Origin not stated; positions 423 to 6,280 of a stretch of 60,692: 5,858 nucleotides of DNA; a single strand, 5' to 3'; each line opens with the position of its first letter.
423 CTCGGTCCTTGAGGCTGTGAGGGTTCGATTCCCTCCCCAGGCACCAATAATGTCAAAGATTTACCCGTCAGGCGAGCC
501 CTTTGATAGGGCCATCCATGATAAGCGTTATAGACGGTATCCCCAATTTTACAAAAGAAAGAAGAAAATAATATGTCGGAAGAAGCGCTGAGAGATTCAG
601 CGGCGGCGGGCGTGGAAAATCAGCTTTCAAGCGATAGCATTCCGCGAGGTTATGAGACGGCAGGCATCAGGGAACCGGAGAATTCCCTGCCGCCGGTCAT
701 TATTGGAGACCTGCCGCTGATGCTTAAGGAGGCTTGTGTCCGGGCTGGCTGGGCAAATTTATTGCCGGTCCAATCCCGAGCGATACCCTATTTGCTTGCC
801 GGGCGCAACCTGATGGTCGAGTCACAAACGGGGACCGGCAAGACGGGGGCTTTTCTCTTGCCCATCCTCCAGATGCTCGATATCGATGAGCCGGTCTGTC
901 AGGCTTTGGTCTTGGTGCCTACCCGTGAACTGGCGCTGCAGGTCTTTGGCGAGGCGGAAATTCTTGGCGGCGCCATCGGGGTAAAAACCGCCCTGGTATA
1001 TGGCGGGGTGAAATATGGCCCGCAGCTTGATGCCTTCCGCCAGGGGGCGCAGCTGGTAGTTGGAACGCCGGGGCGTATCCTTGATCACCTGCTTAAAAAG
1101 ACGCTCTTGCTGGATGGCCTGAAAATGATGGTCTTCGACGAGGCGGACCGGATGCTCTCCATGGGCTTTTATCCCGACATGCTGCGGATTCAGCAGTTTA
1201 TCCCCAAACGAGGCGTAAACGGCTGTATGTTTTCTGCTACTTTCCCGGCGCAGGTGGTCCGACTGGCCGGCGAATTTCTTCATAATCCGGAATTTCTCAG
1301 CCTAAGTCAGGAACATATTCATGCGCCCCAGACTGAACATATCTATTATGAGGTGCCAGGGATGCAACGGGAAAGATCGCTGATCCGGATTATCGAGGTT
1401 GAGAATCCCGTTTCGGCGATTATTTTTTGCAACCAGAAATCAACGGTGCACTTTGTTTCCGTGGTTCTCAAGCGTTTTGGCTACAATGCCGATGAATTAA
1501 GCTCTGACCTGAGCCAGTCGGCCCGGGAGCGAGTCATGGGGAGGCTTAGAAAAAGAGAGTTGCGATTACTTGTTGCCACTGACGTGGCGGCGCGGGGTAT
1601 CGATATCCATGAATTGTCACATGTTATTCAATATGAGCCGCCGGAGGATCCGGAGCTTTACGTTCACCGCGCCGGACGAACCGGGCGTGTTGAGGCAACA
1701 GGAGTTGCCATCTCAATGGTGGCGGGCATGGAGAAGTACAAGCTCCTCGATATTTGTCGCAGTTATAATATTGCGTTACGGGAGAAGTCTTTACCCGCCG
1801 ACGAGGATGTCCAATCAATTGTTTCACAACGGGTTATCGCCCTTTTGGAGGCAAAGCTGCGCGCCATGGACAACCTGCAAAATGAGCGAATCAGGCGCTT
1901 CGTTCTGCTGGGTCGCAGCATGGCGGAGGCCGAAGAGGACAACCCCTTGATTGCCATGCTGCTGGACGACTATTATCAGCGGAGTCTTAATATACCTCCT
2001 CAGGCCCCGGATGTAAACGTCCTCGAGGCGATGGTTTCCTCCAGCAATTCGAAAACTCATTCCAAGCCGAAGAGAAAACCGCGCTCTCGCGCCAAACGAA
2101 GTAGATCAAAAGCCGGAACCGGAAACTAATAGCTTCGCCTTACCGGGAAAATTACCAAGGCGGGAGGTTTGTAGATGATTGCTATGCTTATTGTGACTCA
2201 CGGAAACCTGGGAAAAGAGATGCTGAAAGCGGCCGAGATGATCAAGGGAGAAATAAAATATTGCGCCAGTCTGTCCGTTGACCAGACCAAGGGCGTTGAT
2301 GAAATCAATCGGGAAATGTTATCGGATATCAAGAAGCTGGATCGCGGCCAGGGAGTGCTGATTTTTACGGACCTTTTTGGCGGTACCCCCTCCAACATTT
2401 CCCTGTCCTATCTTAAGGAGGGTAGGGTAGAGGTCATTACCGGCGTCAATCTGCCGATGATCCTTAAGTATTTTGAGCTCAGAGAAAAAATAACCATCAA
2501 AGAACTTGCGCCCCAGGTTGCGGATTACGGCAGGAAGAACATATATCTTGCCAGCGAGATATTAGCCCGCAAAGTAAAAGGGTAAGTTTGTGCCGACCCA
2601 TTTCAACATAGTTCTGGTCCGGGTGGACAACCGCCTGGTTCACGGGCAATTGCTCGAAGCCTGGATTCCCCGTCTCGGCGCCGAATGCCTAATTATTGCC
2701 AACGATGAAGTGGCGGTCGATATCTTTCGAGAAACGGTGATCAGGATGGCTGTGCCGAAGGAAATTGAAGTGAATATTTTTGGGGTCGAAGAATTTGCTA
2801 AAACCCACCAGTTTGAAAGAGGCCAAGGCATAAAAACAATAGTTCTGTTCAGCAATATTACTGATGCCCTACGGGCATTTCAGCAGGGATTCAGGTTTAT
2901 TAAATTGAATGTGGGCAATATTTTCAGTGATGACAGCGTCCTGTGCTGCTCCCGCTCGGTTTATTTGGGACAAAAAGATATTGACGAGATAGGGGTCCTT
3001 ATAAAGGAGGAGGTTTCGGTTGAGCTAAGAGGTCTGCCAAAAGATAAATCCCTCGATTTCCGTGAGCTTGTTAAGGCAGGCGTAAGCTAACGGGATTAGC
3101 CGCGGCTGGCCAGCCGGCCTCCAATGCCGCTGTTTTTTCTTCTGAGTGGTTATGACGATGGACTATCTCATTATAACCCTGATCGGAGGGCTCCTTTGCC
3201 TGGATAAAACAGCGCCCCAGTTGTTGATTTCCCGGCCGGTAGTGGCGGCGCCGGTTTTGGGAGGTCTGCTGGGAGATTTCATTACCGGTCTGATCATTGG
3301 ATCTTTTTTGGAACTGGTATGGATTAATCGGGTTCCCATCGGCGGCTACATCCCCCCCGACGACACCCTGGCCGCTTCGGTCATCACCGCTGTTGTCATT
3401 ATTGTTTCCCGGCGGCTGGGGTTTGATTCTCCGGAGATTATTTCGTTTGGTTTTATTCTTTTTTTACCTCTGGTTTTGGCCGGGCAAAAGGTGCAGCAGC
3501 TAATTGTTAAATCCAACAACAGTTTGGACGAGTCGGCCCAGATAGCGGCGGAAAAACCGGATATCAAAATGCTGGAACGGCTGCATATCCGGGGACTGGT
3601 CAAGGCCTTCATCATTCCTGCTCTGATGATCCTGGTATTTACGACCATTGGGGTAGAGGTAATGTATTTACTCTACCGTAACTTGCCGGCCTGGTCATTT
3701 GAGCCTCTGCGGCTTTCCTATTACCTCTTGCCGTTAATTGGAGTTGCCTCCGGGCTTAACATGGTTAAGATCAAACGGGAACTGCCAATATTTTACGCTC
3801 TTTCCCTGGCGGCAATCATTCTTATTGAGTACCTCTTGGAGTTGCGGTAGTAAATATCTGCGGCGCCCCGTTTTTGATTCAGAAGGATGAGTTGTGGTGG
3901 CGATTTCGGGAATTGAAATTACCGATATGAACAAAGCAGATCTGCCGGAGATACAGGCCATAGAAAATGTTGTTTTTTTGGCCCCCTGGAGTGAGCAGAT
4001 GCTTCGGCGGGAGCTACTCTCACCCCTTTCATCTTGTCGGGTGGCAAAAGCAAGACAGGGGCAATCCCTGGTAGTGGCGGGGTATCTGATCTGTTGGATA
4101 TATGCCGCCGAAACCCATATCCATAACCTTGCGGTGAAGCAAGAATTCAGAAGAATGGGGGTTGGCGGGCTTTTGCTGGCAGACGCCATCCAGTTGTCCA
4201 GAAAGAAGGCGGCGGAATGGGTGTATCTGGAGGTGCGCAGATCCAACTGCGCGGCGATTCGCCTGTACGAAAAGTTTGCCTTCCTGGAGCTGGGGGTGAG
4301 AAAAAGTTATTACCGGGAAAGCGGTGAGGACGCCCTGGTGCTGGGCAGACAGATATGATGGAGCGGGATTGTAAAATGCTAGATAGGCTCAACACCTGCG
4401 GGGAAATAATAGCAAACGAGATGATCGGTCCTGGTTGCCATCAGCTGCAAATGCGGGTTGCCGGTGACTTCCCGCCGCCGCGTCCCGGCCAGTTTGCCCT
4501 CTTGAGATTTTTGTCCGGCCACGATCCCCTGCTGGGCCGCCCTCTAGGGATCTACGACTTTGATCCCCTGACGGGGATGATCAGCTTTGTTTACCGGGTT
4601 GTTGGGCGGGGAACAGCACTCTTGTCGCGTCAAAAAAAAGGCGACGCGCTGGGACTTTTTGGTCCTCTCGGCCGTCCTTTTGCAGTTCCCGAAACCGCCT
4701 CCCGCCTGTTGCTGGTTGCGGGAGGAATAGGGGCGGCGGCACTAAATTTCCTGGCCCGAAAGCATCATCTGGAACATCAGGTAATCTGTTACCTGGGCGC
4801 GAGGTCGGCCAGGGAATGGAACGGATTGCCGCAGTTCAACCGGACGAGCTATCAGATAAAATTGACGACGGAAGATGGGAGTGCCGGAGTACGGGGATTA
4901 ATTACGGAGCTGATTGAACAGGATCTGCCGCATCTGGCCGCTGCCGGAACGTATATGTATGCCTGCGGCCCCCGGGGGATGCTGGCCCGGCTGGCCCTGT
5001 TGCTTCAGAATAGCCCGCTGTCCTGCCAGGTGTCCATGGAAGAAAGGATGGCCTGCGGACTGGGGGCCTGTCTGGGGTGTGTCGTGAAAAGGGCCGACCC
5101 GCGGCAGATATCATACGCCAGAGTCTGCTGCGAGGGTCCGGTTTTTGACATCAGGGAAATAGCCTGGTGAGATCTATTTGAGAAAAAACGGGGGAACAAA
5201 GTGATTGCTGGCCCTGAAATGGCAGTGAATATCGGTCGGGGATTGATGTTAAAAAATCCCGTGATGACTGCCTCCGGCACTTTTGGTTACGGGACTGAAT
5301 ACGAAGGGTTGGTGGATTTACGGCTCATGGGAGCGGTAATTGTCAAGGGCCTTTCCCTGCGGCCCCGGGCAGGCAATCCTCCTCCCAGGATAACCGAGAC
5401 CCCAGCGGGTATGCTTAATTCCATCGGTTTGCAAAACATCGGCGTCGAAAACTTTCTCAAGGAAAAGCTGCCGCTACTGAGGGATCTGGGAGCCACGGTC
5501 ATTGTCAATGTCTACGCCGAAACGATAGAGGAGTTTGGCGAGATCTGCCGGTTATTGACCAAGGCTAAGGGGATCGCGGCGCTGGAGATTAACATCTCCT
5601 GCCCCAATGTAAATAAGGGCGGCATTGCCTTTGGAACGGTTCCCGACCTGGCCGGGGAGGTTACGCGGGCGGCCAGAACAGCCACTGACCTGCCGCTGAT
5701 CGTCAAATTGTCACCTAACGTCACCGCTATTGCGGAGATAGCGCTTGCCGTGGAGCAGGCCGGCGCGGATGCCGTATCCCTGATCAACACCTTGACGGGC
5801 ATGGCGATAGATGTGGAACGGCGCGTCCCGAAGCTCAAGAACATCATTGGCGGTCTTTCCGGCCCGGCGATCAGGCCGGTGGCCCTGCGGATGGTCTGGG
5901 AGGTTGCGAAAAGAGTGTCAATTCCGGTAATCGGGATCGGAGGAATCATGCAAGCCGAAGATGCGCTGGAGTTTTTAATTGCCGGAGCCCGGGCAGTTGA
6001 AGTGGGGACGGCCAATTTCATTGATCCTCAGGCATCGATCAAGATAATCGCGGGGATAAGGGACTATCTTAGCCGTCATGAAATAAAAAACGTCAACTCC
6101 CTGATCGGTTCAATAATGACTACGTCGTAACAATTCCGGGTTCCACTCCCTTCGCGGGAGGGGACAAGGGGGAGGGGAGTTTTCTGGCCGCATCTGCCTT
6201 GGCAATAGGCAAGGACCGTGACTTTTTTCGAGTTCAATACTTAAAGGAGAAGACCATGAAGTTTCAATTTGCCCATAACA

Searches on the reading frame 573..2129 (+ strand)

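Call 57: search_protein_families(library=pfam, proteins=[window:573-2129:+], max_evalue=0.001)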
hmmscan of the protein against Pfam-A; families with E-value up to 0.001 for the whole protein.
window:573-2129:+ (518 aa): 3 families
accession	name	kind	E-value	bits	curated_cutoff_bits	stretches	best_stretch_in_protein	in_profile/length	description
PF00270.35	DEAD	-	1.3e-43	149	26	1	65-228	2-164/167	DEAD/DEAH box helicase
PF00271.37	Helicase_C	-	1.5e-28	99.7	23.5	1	268-373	4-109/110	Helicase conserved C-terminal domain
PF04851.21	ResIII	-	9e-06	26.1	22.5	1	66-197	7-140/164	Type III restriction enzyme, res subunit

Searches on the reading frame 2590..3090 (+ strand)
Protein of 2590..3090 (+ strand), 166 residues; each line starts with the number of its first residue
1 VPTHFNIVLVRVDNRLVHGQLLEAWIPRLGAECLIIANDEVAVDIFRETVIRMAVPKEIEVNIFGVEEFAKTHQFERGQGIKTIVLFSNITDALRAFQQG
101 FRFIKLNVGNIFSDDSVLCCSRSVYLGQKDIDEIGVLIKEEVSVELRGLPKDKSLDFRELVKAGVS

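Call 57: search_protein_families(library=pfam, proteins=[window:2590-3090:+], max_evalue=0.001)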
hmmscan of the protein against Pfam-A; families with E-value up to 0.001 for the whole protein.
window:2590-3090:+ (166 aa): 1 family
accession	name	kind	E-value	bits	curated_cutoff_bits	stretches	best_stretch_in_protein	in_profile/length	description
PF03830.20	PTSIIB_sorb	-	2.3e-38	132.3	27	1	7-153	1-147/148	PTS system sorbose subfamily IIB component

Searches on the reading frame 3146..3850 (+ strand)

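Call 57: search_protein_families(library=pfam, proteins=[window:3146-3850:+], max_evalue=0.001)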
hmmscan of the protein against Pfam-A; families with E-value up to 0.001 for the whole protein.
window:3146-3850:+ (234 aa): 1 family
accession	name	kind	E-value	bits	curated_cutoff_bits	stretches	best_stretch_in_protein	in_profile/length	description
PF03609.19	EII-Sor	-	1.2e-29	103.9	26.3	1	6-217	3-207/233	PTS system sorbose-specific iic component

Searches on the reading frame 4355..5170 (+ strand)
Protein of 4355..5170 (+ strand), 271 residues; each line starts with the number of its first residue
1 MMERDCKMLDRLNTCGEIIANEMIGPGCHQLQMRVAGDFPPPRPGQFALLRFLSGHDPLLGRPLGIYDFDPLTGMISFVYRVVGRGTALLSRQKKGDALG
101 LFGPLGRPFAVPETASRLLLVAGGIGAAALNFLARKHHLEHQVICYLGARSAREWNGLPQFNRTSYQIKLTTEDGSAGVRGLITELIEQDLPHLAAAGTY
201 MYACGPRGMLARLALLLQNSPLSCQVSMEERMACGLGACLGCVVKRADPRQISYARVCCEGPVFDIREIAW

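Call 57: search_protein_families(library=pfam, proteins=[window:4355-5170:+], max_evalue=0.001)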
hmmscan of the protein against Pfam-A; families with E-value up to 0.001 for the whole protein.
window:4355-5170:+ (271 aa): 1 family
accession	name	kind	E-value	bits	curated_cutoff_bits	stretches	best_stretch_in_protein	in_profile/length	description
PF10418.14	DHODB_Fe-S_bind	-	6.2e-16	58.3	23.9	1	229-269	1-40/41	Iron-sulfur cluster binding domain of dihydroorotate dehydrogenase B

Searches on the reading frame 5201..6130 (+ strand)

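Call 57: search_protein_families(library=pfam, proteins=[window:5201-6130:+], max_evalue=0.001)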
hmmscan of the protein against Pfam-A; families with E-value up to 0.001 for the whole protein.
window:5201-6130:+ (309 aa): 4 families
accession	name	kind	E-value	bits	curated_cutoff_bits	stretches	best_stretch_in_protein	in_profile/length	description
PF01180.27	DHO_dh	-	3.2e-77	260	27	1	14-289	8-290/291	Dihydroorotate dehydrogenase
PF01207.24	Dus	-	2.4e-07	30.6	20.4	0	228-278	172-223/311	Dihydrouridine synthase (Dus)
PF03060.21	NMO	-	5.5e-06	26.4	28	1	217-272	168-225/331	Nitronate monooxygenase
PF00977.27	His_biosynth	-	0.00018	21.5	23.6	1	225-278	58-111/228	Histidine biosynthesis protein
